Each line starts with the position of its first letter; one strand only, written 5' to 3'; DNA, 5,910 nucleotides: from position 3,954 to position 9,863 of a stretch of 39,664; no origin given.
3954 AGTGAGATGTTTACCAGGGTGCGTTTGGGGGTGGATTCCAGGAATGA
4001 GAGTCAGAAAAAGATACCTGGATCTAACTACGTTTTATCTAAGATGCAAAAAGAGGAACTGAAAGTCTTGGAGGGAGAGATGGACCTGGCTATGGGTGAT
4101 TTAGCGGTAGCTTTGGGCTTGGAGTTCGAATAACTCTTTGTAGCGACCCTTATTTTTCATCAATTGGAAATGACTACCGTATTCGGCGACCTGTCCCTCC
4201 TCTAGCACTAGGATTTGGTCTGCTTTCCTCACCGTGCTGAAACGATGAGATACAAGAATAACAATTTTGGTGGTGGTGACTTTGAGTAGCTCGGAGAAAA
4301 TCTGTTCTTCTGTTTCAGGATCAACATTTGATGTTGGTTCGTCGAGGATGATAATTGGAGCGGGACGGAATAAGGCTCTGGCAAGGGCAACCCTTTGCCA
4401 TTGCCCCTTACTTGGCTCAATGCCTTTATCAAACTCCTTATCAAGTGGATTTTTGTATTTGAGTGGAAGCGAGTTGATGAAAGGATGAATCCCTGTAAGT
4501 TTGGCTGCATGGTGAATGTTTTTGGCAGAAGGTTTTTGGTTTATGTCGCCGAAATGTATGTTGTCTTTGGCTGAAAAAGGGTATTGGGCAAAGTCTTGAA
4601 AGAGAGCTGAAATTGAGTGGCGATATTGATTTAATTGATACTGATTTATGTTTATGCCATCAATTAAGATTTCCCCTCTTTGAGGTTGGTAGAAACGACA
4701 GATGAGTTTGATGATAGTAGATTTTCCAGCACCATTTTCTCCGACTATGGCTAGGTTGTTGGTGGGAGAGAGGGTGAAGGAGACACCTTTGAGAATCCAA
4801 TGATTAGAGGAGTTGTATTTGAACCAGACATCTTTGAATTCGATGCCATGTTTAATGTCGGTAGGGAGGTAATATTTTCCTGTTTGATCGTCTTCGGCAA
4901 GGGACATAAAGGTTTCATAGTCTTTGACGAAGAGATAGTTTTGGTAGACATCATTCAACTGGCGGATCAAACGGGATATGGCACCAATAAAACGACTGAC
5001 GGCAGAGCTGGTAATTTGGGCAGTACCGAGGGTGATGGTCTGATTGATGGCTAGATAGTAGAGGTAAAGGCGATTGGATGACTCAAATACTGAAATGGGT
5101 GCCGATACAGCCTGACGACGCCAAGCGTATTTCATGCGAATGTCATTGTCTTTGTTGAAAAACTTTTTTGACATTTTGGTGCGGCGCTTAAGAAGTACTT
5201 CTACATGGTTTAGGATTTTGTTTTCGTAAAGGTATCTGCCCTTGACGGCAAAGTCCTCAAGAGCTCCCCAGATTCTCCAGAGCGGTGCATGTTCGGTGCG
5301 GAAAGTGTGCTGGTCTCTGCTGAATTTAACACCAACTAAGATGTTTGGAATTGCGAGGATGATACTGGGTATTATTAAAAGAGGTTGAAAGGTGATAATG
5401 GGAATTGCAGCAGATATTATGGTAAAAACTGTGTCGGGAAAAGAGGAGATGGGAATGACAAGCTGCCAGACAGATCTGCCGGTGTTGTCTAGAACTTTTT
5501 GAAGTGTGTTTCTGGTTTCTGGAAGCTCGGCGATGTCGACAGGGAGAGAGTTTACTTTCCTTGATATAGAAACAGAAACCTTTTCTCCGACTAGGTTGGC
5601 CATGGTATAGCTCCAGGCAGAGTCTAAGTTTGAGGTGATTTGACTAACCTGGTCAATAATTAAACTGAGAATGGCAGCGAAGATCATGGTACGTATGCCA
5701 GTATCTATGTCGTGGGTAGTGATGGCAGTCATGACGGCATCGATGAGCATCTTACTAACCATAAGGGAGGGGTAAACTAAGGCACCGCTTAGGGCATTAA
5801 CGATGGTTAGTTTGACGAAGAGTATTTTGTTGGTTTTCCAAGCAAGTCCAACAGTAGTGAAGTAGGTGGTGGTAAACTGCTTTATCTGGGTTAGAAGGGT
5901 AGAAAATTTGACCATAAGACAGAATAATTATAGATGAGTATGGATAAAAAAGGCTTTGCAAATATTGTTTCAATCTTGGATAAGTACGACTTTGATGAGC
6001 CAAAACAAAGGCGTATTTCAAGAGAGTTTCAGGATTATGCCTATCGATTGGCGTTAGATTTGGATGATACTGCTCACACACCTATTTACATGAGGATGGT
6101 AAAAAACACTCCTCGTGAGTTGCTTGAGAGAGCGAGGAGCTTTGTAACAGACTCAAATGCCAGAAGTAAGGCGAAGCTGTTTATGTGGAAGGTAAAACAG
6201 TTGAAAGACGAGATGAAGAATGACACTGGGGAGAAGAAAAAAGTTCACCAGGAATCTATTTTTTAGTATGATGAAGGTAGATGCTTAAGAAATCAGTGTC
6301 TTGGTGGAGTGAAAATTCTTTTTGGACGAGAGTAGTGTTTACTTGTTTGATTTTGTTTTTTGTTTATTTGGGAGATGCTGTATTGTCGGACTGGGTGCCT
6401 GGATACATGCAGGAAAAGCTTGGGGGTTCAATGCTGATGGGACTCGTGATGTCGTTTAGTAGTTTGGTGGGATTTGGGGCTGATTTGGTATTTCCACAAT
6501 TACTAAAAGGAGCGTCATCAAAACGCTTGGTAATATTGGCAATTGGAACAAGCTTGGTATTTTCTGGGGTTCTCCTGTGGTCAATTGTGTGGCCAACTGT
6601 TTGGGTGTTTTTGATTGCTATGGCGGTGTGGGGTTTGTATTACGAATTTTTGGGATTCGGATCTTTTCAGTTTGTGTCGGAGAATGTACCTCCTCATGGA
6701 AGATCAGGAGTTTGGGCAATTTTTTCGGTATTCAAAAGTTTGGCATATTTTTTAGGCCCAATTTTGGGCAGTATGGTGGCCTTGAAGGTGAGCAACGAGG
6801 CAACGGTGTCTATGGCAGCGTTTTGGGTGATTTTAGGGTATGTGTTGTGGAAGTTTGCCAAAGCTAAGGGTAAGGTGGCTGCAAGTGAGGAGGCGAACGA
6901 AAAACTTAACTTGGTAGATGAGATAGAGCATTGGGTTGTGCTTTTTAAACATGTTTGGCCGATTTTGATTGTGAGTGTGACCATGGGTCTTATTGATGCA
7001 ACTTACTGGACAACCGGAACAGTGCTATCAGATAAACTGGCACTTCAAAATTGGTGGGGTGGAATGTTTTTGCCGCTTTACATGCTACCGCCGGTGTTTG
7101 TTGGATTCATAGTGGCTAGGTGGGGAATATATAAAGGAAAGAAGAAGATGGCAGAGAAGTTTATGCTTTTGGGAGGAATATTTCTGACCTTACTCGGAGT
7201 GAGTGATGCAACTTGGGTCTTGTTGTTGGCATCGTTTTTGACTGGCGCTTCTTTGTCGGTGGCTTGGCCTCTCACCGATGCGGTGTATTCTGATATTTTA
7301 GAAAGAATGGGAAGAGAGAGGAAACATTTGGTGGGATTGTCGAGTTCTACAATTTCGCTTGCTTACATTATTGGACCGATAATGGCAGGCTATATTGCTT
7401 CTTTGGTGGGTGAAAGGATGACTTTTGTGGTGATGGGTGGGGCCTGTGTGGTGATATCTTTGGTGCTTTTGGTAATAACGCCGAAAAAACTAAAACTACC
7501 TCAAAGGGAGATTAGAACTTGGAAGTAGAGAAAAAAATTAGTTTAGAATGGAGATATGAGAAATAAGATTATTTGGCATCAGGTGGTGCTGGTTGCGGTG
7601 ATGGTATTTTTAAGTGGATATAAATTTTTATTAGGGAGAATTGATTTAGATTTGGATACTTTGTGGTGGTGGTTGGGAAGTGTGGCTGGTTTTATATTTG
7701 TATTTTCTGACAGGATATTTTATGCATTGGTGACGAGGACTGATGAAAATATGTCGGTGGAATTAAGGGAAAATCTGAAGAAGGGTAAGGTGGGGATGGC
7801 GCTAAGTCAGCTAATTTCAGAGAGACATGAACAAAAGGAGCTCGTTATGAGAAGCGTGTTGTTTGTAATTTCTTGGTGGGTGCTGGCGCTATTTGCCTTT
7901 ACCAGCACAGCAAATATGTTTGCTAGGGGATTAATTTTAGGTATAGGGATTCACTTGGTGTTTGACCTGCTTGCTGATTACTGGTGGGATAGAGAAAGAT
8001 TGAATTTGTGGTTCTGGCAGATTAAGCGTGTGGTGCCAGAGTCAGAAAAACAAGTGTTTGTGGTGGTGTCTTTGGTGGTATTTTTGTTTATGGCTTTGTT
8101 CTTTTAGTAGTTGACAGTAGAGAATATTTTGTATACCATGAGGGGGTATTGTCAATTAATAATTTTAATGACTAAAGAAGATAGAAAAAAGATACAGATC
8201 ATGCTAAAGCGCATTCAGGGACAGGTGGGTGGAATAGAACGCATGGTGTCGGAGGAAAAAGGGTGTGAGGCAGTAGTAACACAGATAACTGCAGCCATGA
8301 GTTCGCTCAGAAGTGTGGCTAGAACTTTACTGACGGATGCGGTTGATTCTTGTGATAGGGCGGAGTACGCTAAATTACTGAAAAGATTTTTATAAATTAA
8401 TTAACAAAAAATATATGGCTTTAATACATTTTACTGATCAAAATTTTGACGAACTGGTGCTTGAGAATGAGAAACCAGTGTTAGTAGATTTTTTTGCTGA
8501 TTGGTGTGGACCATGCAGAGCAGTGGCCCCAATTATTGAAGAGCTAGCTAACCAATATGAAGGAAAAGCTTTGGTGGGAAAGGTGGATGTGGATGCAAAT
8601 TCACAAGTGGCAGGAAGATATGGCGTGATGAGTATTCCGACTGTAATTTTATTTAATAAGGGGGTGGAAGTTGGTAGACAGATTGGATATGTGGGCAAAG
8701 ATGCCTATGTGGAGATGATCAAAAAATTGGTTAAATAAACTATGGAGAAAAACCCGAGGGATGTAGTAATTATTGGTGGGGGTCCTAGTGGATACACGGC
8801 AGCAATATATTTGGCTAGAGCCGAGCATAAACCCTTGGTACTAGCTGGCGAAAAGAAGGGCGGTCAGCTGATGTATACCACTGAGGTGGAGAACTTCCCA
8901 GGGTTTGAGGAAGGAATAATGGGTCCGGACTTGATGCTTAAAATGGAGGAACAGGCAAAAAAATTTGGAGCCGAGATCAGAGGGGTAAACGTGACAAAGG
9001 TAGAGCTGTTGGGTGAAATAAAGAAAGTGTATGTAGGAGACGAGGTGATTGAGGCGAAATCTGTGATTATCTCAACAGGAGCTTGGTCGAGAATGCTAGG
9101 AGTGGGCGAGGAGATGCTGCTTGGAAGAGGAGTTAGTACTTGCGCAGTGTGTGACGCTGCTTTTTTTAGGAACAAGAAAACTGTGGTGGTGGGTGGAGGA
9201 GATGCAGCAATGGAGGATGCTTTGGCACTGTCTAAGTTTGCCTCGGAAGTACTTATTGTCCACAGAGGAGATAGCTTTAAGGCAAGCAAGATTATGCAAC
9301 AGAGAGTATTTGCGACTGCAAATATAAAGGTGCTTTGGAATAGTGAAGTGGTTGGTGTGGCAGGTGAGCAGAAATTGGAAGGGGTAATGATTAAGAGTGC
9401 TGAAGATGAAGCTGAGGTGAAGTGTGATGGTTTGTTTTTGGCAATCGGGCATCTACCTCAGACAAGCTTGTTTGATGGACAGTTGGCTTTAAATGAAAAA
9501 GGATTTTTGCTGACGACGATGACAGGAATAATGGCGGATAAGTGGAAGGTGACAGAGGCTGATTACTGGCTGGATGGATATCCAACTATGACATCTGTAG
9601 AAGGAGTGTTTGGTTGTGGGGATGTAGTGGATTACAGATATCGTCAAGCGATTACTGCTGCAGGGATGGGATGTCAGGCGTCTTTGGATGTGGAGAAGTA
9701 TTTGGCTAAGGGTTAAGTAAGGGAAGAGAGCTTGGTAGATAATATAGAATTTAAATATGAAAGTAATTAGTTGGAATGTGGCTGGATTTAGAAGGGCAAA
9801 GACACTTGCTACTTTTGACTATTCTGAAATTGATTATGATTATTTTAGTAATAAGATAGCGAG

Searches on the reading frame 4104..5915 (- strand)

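Call 78: search_protein_families(library=pfam, proteins=[window:4104-5915:-], max_evalue=0.01)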
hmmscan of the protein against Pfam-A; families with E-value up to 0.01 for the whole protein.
window:4104-5915:- (604 aa): 6 families
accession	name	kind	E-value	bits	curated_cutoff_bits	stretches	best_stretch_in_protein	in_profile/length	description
PF00005.33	ABC_tran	-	1.2e-31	110.6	25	1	375-529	1-137/137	ABC transporter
PF13304.12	AAA_21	-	2.2e-08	35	27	1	507-557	243-298/304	AAA domain, putative AbiEii toxin, Type IV TA system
PF02463.25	SMC_N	-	3.1e-07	30.5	40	1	511-570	151-210/220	RecF/RecN/SMC N terminal domain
PF13476.12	AAA_23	-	0.00013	23.1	27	1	379-406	14-40/201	AAA domain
PF13555.12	AAA_29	-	0.00058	20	27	1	376-402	13-39/61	P-loop containing region of AAA domain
PF13175.12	AAA_15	-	0.0012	19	32.1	1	389-439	27-83/374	AAA ATPase domain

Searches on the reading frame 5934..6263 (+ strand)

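Call 78: search_protein_families(library=pfam, proteins=[window:5934-6263:+], max_evalue=0.01)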
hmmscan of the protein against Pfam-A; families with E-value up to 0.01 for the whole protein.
window:5934-6263:+ (110 aa): 1 family
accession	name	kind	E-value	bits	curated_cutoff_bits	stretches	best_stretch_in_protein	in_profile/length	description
PF07840.17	FadR_C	-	0.0021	18.4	23.6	1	12-98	54-136/164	FadR C-terminal domain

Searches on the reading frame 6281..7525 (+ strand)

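Call 78: search_protein_families(library=pfam, proteins=[window:6281-7525:+], max_evalue=0.01)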
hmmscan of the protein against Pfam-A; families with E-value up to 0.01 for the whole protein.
window:6281-7525:+ (415 aa): 2 families
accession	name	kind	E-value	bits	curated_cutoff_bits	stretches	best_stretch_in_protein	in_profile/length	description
PF07690.21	MFS_1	-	1.3e-30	107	33.4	3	263-407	37-182/347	Major Facilitator Superfamily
PF03092.22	BT1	-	0.00011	21.5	22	1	296-410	67-185/432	BT1 family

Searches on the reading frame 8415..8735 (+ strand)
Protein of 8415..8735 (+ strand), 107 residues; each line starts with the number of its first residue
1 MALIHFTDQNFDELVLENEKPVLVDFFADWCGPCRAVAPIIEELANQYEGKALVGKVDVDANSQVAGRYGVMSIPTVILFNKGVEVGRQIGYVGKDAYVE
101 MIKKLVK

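Call 79: search_protein_families(library=pfam, proteins=[window:8415-8735:+], max_evalue=0.01)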
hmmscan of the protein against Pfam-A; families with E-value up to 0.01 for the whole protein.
window:8415-8735:+ (107 aa): 12 families
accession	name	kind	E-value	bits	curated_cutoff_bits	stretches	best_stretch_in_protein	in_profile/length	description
PF00085.26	Thioredoxin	-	1.9e-30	105.4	23.5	1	4-104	3-103/103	Thioredoxin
PF13905.12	Thioredoxin_8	-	3.1e-09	37.5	27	1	20-49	2-31/94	Thioredoxin-like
PF13098.12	Thioredoxin_2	-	6.2e-09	36.6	27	1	17-99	3-101/104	Thioredoxin-like domain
PF14595.12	Thioredoxin_9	-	1.6e-06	28.5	25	1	18-89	40-113/129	Thioredoxin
PF04756.19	OST3_OST6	-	4.8e-06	26.6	27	1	3-82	13-104/294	OST3 / OST6 family, transporter family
PF00578.27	AhpC-TSA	-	3.1e-05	24.4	26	1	18-96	24-104/124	AhpC/TSA family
PF08534.16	Redoxin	-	5.5e-05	23.4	26.6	1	18-91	27-103/148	Redoxin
PF13192.12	Thioredoxin_3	-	0.0001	22.7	24.8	1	31-87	10-63/76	Thioredoxin domain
PF13899.12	Thioredoxin_7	-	0.00026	21.5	27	1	17-38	15-36/83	Thioredoxin-like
PF13728.12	TraF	-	0.00027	21.3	23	1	23-83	133-202/224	F plasmid transfer operon protein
PF07449.17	HyaE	-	0.0035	17.8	22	1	37-87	46-97/108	Hydrogenase-1 expression protein HyaE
PF13848.12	Thioredoxin_6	-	0.0055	17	27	1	4-81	80-159/184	Thioredoxin-like domain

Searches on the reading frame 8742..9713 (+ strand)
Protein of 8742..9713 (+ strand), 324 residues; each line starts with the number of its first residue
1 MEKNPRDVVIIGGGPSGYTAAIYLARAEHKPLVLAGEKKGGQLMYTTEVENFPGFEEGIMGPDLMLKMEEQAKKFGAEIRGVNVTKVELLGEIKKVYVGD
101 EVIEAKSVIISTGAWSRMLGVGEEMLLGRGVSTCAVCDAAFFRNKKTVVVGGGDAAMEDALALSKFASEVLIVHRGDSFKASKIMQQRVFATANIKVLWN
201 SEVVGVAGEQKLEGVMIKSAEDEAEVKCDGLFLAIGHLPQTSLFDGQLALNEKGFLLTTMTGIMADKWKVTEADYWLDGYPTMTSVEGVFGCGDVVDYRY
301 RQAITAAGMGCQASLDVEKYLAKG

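Call 79: search_protein_families(library=pfam, proteins=[window:8742-9713:+], max_evalue=0.01)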
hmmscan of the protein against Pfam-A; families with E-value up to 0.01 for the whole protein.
window:8742-9713:+ (324 aa): 13 families
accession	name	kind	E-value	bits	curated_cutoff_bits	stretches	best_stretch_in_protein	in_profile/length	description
PF07992.20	Pyr_redox_2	-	3.2e-41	142.1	26.1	1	7-310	2-291/291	Pyridine nucleotide-disulphide oxidoreductase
PF00070.33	Pyr_redox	-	4.4e-16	59.6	22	1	146-217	1-79/82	Pyridine nucleotide-disulphide oxidoreductase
PF13738.12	Pyr_redox_3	-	1.6e-15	57.6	30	1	81-257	101-288/305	Pyridine nucleotide-disulphide oxidoreductase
PF01266.30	DAO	-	8.8e-10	39.1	27.9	2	7-37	1-31/353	FAD dependent oxidoreductase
PF03486.20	HI0933_like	-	2.9e-07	30.6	50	1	7-42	2-37/244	HI0933-like protein Rossmann domain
PF00890.30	FAD_binding_2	-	8.5e-07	28.9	20.4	1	7-43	1-38/414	FAD binding domain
PF01134.28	GIDA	-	2.3e-06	27.3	22.1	1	7-34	1-28/391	Glucose inhibited division protein A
PF13241.12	NAD_binding_7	-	1.1e-05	26.4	22.1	0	142-181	5-45/104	Putative NAD(P)-binding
PF12831.13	FAD_oxidored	-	1.6e-05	24.9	27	1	7-34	1-28/416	FAD dependent oxidoreductase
PF01946.23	Thi4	-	4.8e-05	23.2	26.2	1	6-34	18-47/235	Thi4 family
PF04820.20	Trp_halogenase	-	0.00028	20.3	21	1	7-30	1-24/458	Tryptophan halogenase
PF13450.12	NAD_binding_8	-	0.0004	21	21.9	1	10-43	1-35/68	NAD(P)-binding Rossmann-like domain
PF05834.18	Lycopene_cycl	-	0.0078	15.8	23.4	0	7-34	1-28/380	Lycopene cyclase protein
